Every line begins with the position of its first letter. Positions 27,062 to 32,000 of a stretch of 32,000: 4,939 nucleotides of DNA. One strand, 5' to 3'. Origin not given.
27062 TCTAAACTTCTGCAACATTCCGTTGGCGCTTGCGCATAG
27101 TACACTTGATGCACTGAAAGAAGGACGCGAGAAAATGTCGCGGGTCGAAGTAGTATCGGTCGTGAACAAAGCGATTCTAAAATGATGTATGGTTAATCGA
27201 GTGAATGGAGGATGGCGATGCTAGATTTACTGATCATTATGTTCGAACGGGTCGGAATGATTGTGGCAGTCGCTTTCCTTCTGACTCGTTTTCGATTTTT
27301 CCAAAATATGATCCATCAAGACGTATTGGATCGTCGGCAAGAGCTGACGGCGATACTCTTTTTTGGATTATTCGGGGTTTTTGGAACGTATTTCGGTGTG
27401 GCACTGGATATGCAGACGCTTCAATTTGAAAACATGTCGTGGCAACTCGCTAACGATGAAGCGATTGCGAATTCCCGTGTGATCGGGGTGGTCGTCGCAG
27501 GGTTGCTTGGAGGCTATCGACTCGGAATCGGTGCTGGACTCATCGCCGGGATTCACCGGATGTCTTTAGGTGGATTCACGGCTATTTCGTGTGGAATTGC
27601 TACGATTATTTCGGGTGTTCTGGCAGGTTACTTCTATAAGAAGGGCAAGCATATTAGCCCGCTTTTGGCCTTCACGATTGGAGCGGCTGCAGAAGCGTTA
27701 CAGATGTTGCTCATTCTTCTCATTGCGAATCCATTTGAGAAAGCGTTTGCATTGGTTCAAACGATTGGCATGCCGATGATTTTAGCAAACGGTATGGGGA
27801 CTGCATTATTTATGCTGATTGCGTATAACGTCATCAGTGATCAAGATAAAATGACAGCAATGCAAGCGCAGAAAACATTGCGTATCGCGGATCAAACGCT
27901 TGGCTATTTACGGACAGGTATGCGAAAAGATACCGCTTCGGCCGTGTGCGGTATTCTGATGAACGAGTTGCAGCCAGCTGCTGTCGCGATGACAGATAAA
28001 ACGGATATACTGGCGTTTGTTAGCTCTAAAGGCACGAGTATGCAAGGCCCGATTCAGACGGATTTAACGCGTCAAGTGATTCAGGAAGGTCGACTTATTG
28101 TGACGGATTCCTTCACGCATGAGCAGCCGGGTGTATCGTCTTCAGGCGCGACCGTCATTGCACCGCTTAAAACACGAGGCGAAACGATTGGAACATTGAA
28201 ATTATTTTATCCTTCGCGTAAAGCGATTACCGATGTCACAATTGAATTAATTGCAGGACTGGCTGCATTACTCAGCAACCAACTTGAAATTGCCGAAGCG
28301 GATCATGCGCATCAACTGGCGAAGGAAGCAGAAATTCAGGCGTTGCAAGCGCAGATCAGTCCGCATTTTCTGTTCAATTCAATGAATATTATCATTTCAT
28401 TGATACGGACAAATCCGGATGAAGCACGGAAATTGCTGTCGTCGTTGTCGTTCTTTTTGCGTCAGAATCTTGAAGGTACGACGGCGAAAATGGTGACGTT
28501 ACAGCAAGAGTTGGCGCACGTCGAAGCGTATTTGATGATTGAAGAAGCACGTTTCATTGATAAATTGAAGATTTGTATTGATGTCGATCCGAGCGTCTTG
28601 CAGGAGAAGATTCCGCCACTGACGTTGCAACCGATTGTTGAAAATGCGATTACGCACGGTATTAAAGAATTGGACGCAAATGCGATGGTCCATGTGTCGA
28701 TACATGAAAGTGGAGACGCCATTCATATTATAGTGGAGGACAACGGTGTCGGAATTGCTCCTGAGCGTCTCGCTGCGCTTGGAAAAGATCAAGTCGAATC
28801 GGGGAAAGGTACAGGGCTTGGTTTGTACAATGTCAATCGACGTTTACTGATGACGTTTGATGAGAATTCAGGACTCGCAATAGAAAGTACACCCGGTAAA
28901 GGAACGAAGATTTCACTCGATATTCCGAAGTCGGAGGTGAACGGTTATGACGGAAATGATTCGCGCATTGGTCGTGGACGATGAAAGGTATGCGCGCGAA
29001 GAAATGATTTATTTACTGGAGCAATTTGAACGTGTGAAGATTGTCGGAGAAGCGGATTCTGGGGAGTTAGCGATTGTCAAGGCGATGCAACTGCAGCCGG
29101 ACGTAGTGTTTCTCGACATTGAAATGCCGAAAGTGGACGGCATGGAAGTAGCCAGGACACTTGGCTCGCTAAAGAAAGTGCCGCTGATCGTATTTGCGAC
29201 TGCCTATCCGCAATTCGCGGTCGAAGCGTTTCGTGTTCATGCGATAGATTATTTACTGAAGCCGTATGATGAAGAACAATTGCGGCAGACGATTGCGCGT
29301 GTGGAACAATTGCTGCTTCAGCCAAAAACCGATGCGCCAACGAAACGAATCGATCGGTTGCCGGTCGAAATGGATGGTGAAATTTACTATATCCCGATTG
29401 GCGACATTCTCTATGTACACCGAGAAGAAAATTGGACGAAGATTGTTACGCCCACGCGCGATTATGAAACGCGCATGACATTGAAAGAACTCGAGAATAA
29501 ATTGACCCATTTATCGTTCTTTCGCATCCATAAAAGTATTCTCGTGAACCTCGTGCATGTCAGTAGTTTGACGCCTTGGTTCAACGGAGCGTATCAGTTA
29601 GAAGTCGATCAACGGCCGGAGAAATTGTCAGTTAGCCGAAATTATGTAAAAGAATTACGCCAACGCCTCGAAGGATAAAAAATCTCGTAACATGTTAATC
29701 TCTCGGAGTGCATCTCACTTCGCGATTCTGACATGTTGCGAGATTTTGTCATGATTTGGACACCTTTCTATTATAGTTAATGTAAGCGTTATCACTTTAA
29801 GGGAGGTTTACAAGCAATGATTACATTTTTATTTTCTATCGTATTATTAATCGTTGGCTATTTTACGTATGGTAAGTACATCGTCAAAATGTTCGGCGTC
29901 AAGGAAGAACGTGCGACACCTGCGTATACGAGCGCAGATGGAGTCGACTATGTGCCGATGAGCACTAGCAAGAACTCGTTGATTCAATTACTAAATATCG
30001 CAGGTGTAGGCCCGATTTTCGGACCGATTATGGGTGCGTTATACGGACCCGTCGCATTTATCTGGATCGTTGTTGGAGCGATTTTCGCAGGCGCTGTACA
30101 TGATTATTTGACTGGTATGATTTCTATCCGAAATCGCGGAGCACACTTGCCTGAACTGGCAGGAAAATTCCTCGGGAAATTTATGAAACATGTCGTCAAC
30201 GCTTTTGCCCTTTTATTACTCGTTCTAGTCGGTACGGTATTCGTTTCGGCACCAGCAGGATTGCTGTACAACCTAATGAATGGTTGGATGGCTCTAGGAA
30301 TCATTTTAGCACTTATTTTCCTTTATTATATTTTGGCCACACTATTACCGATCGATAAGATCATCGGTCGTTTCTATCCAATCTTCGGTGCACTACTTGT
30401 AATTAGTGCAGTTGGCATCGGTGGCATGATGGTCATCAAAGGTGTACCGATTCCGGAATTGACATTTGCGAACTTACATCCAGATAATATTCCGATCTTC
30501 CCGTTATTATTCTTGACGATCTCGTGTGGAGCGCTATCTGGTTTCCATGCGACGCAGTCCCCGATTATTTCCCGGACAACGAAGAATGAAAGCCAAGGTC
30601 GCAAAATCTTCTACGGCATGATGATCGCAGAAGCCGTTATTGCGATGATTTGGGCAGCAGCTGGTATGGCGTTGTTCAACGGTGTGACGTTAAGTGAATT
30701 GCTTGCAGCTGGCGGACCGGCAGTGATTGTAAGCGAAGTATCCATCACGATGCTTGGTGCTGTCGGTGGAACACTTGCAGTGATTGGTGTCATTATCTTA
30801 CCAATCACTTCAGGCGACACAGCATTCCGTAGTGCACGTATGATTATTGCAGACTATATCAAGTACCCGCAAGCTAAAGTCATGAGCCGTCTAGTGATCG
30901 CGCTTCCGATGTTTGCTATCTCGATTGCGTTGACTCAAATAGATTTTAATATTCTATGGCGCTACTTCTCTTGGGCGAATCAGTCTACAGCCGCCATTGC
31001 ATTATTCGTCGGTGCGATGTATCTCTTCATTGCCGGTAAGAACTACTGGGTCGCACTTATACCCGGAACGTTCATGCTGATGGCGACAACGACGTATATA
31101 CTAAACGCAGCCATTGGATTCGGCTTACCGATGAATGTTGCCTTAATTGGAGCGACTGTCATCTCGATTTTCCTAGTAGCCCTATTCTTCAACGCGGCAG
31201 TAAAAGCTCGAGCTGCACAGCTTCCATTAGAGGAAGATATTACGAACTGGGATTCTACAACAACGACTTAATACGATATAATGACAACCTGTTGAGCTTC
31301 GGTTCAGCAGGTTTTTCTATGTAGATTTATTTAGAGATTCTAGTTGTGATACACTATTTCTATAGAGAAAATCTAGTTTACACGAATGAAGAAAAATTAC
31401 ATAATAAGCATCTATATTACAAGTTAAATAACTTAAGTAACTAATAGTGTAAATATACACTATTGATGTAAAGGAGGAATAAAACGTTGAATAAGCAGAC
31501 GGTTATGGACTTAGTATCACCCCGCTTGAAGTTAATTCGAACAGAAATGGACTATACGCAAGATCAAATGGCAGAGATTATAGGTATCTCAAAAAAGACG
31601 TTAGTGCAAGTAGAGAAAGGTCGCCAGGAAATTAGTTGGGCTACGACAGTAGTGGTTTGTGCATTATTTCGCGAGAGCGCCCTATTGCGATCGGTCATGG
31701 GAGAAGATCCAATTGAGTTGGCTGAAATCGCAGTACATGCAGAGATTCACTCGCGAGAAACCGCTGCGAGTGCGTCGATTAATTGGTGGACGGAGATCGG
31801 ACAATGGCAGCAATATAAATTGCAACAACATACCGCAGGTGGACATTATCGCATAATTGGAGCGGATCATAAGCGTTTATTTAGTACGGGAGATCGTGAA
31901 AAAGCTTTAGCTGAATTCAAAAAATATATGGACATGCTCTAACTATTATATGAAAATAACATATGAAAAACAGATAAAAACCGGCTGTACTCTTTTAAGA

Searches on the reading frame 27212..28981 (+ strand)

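Call 39: search_protein_families(library=pfam, proteins=[window:27212-28981:+], max_evalue=0.001)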
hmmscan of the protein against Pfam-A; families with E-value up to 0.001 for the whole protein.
window:27212-28981:+ (590 aa): 8 families
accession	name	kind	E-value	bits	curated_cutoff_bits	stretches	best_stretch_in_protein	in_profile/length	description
PF07694.17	5TM-5TMR_LYT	-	2.9e-52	177.1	24.6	1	28-204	2-166/169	5TMR of 5TMR-LYT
PF06580.19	His_kinase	-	1.4e-24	86.6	25.2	1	373-452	1-81/81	Histidine kinase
PF02518.31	HATPase_c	-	1.1e-16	61.7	26.4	1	470-573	4-109/111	Histidine kinase-, DNA gyrase B-, and HSP90-like ATPase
PF13492.12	GAF_3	-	8e-08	33.2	27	1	267-359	34-128/129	GAF domain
PF15714.11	SpoVT_C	-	0.00014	22.4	27.5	1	242-359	6-128/128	Stage V sporulation protein T C-terminal, transcription factor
PF13581.12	HATPase_c_2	-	0.00024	21.5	27.4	1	476-539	40-103/127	Histidine kinase-like ATPase domain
PF01590.32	GAF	-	0.00027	21.9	22.4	1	282-358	56-133/133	GAF domain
PF13185.12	GAF_2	-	0.00038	21.1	28.6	1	280-356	51-133/136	GAF domain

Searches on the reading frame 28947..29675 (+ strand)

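Call 39: search_protein_families(library=pfam, proteins=[window:28947-29675:+], max_evalue=0.001)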
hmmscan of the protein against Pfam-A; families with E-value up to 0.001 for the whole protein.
window:28947-29675:+ (243 aa): 2 families
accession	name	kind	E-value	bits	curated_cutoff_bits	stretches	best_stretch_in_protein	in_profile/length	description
PF04397.21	LytTR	-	1.9e-29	102.2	22.6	1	145-241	2-97/98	LytTr DNA-binding domain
PF00072.30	Response_reg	-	3.3e-22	79.2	30.2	1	8-116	2-110/111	Response regulator receiver domain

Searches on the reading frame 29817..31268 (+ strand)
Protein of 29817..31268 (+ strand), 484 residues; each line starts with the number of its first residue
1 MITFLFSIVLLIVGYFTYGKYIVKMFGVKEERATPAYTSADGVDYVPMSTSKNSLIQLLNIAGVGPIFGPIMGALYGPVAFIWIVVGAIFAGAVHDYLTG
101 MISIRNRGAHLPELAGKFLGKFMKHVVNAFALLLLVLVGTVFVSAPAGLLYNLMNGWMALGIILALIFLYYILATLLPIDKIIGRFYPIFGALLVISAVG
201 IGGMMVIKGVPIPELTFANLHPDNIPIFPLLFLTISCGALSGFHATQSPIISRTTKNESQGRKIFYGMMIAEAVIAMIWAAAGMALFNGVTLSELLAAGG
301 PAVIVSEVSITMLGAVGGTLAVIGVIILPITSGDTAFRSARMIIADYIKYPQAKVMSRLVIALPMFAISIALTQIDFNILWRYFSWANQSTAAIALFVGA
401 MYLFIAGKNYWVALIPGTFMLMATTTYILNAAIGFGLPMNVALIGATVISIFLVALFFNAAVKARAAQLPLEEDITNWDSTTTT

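Call 85: search_protein_families(library=pfam, proteins=[window:29817-31268:+], max_evalue=0.00001)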
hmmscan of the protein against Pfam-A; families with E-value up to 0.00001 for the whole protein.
window:29817-31268:+ (484 aa): 1 family
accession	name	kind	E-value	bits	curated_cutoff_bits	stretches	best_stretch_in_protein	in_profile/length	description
PF02554.20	CstA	-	2e-51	175.8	27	3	3-178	5-182/560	Carbon starvation protein CstA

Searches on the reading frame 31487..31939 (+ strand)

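Call 85: search_protein_families(library=pfam, proteins=[window:31487-31939:+], max_evalue=0.00001)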
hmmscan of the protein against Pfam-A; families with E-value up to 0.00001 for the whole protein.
window:31487-31939:+ (151 aa): 1 family
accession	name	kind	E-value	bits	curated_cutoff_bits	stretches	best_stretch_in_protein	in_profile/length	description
PF01381.28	HTH_3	-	4.3e-07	30.3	23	1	14-50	1-37/55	Helix-turn-helix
